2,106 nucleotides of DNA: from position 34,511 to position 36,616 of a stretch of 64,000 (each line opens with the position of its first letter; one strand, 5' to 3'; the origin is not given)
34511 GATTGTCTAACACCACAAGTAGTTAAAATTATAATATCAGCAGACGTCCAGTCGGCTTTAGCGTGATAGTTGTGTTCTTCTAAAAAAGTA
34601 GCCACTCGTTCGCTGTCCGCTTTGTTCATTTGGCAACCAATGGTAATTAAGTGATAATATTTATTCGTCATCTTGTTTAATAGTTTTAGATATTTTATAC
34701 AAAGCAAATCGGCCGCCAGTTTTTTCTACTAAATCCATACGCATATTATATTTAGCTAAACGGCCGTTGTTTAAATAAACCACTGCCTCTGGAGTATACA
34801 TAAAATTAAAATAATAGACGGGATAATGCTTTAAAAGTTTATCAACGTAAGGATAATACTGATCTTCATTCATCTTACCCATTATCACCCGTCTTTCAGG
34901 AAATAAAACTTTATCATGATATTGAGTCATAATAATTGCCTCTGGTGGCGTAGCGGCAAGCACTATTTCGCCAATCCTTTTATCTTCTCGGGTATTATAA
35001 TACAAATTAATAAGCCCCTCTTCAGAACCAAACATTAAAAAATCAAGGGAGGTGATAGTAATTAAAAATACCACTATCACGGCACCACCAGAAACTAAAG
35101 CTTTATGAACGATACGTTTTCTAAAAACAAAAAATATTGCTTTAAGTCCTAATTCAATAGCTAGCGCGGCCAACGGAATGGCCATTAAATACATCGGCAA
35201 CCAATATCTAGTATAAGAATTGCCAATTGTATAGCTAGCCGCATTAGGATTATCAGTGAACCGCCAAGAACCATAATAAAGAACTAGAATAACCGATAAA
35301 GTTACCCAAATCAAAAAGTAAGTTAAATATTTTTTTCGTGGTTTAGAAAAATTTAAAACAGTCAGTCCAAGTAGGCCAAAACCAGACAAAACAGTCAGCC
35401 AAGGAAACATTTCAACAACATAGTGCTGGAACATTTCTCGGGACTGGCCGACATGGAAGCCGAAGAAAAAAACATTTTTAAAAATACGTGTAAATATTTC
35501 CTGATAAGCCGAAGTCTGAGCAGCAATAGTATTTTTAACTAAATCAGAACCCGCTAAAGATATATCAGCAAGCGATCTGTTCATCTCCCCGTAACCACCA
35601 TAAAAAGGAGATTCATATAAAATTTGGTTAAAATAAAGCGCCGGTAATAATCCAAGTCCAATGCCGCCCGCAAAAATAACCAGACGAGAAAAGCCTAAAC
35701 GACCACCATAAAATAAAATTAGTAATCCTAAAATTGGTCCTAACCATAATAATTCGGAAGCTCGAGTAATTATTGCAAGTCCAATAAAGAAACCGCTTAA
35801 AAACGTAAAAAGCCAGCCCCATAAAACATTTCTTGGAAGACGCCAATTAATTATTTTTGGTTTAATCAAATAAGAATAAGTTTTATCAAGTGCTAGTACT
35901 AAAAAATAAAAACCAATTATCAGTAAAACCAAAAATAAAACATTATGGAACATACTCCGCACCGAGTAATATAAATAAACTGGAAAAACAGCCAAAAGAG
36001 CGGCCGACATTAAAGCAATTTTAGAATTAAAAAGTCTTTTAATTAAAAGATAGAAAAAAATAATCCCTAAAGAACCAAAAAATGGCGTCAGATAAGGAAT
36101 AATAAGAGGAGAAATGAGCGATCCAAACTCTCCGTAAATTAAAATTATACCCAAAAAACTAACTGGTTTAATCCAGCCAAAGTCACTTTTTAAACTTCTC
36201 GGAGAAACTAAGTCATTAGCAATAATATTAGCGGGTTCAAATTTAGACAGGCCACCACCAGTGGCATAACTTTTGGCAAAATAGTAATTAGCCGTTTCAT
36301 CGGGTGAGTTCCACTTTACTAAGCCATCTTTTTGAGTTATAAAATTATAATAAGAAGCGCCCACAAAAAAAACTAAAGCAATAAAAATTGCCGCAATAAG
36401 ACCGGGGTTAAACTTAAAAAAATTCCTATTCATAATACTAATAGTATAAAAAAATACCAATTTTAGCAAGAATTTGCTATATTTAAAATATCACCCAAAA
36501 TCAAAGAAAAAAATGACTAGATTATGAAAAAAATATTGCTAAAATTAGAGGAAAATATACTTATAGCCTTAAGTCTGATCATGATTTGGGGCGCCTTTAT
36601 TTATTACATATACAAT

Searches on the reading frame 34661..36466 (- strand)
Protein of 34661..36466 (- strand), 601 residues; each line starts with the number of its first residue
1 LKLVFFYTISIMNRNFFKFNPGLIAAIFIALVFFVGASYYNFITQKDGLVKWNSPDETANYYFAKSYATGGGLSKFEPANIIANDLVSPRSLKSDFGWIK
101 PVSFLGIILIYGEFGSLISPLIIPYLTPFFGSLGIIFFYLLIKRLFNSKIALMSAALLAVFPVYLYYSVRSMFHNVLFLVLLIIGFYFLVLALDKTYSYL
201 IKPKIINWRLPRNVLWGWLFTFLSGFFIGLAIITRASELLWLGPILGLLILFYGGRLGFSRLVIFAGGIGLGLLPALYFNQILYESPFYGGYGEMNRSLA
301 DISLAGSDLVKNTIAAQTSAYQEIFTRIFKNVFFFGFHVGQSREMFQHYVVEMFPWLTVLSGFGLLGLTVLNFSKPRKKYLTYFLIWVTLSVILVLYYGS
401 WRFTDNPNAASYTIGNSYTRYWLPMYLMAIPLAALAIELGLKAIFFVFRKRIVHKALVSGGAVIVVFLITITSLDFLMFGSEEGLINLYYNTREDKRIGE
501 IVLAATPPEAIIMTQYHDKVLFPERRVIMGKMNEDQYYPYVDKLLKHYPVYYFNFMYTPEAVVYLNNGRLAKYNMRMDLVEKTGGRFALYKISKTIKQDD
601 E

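Call 19: search_protein_families(library=pfam, proteins=[window:34661-36466:-], max_evalue=0.00001)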
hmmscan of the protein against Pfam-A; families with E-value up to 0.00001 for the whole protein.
window:34661-36466:- (601 aa): 1 family
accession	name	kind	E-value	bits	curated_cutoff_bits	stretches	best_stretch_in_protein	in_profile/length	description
PF13231.12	PMT_2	-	4.2e-08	34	26.1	1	130-197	31-97/160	Dolichyl-phosphate-mannose-protein mannosyltransferase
